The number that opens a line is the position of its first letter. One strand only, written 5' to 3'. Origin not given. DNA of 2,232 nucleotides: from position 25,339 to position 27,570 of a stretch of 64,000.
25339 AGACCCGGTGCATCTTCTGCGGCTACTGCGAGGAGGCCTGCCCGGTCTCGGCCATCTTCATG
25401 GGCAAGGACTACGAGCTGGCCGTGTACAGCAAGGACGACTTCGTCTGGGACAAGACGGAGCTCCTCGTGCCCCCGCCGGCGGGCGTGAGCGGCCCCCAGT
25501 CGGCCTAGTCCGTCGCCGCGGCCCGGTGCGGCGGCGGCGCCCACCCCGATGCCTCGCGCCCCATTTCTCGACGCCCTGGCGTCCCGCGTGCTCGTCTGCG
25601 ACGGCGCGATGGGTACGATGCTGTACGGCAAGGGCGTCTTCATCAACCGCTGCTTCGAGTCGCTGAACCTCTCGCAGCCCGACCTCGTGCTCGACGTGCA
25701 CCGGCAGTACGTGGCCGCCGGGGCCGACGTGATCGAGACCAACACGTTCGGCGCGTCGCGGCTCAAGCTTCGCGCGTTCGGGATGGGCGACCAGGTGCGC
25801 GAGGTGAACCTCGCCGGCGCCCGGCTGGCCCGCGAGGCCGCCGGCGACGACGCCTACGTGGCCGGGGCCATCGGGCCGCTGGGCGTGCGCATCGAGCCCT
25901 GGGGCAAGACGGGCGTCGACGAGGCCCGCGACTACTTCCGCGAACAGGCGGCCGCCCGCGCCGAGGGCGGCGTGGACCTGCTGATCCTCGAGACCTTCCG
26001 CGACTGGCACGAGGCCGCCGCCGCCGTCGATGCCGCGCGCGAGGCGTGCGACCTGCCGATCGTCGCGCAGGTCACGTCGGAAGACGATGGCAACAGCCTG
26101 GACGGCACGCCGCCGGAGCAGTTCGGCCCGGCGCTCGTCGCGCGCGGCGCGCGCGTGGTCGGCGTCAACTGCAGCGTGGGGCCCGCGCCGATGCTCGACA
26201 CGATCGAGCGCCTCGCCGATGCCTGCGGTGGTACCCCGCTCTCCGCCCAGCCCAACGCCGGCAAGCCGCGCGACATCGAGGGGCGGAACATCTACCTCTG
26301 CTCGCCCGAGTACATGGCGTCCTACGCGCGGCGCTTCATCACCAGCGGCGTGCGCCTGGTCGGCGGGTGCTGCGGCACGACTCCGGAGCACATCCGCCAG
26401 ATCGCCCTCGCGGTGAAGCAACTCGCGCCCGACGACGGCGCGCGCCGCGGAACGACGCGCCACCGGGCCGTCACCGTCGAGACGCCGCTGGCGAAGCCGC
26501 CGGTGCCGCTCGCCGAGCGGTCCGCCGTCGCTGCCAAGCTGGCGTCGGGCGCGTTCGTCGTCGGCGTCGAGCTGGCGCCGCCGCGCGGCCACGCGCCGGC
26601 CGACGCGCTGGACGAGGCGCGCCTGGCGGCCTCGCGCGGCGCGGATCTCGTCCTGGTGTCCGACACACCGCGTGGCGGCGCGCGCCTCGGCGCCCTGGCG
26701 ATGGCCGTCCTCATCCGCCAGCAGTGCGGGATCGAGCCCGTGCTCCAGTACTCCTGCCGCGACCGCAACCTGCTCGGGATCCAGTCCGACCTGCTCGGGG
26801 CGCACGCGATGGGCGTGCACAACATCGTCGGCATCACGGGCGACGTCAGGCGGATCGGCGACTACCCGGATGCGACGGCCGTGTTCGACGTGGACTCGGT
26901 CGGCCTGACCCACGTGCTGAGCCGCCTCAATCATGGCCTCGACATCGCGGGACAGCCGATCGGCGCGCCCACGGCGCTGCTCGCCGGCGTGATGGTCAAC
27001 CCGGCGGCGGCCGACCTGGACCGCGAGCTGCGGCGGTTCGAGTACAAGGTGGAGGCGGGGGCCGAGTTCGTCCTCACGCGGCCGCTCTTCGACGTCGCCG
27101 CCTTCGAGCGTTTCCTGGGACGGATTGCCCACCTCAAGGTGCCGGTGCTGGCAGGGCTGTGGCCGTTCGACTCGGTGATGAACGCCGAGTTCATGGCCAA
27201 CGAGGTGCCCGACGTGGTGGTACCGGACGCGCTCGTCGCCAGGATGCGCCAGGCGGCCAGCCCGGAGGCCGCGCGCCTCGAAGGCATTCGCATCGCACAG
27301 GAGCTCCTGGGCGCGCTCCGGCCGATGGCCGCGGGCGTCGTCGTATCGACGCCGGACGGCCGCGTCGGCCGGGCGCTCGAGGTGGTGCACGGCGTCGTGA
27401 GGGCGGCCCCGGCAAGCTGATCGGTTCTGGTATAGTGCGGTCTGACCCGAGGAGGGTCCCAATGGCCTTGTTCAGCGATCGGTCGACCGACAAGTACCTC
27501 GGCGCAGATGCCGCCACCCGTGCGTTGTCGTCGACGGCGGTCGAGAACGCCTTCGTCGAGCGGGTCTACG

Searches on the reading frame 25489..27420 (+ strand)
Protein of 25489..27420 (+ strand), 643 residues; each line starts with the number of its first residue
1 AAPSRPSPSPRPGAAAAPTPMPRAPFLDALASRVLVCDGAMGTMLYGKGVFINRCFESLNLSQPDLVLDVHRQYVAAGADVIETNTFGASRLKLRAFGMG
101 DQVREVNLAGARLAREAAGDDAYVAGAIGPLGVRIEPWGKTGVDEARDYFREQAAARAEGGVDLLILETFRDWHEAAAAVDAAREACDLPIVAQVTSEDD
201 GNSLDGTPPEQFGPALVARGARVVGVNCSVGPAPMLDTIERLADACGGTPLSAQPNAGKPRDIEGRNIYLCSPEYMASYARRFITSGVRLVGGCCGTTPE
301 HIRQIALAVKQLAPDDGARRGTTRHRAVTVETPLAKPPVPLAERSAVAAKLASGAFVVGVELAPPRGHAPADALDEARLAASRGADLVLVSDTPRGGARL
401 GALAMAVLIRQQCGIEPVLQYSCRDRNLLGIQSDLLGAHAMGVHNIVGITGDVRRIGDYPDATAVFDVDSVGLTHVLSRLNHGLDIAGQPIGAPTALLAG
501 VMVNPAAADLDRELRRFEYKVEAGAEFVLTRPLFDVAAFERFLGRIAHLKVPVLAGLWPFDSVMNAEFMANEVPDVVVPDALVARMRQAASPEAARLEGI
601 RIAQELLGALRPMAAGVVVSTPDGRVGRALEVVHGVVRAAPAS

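Call 89: search_protein_families(library=pfam, proteins=[window:25489-27420:+], max_evalue=0.00001)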
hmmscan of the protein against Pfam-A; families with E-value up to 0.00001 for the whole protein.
window:25489-27420:+ (643 aa): 2 families
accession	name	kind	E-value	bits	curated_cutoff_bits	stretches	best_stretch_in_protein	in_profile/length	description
PF02574.22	S-methyl_trans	-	2.9e-73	247.7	22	1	35-308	1-282/283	Homocysteine S-methyltransferase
PF02219.23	MTHFR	-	2.1e-29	103.3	24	1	350-609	5-259/287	Methylenetetrahydrofolate reductase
